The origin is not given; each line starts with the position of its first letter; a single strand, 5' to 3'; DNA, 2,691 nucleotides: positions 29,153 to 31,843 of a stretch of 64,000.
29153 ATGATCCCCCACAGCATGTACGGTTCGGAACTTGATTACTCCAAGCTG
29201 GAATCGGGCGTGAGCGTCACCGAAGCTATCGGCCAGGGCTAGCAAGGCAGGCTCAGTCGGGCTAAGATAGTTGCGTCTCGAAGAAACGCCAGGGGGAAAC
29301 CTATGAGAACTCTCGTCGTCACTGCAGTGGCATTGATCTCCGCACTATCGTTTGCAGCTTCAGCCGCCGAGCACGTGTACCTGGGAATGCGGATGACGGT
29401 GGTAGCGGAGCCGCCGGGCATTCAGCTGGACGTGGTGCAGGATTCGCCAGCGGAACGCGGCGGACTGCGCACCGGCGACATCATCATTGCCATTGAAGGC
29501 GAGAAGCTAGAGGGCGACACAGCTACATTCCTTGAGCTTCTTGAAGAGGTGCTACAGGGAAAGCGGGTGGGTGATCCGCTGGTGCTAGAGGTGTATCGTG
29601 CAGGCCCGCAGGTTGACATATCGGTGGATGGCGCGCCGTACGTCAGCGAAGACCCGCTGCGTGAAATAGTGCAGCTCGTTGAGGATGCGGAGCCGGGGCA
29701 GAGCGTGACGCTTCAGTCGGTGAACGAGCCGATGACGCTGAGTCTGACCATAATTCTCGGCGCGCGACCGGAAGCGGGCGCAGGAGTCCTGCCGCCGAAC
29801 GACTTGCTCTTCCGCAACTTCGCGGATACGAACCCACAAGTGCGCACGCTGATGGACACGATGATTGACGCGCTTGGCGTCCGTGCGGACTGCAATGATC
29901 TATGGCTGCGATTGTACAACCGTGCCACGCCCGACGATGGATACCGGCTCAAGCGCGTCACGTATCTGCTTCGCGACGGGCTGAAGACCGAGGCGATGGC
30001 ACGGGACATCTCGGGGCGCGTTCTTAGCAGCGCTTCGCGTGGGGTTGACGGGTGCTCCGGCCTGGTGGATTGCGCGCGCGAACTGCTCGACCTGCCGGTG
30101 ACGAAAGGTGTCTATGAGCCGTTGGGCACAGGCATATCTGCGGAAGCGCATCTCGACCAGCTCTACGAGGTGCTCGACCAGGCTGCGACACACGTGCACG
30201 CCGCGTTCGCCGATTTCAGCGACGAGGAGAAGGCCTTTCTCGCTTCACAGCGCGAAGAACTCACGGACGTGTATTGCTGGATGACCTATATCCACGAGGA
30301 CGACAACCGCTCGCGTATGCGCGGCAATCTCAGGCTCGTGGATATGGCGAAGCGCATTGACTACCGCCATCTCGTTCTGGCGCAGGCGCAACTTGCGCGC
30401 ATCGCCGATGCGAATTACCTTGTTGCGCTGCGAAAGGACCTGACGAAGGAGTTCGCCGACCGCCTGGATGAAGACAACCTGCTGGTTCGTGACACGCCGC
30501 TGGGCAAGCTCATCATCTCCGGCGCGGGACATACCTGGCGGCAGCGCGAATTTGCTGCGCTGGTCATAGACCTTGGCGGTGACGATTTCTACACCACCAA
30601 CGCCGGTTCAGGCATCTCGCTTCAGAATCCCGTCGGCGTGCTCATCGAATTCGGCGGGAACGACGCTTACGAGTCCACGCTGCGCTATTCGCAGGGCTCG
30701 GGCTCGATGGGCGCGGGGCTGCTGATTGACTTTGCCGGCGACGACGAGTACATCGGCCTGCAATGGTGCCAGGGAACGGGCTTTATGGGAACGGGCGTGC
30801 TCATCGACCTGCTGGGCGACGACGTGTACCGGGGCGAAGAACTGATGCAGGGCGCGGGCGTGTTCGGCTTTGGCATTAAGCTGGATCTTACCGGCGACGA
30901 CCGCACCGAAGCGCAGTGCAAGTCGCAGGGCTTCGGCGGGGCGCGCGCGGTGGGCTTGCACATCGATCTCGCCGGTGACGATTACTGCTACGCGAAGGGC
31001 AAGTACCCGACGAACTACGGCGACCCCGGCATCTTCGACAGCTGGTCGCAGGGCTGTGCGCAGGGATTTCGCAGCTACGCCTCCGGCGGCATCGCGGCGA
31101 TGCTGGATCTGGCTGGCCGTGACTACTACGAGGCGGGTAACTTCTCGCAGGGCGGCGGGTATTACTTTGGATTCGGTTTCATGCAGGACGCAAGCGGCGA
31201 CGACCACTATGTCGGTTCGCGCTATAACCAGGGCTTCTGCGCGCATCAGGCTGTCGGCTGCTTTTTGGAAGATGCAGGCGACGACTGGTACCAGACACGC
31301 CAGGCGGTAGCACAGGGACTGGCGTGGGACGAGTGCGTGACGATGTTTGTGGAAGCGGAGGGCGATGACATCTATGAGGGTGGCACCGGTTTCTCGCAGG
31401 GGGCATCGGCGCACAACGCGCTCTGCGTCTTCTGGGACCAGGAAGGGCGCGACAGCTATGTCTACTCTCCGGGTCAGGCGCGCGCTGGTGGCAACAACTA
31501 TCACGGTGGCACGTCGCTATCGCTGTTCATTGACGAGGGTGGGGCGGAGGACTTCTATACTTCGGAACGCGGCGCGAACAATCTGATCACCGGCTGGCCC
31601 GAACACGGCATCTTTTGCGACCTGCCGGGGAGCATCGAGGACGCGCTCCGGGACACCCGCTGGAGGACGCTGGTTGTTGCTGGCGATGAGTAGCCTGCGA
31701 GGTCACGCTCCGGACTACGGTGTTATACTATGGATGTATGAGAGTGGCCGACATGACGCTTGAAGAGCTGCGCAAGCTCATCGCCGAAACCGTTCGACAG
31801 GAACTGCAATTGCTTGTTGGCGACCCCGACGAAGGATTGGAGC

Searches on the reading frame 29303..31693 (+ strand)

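Call 65: search_protein_families(library=pfam, proteins=[window:29303-31693:+], max_evalue=0.00001)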
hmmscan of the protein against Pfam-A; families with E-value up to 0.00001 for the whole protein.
window:29303-31693:+ (796 aa): 2 families
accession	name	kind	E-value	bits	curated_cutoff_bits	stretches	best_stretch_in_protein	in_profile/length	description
PF13180.12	PDZ_2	-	1.7e-09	38.3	27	1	26-108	2-78/80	PDZ domain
PF17820.7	PDZ_6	-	3.9e-09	36.5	27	1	43-81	4-41/54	PDZ domain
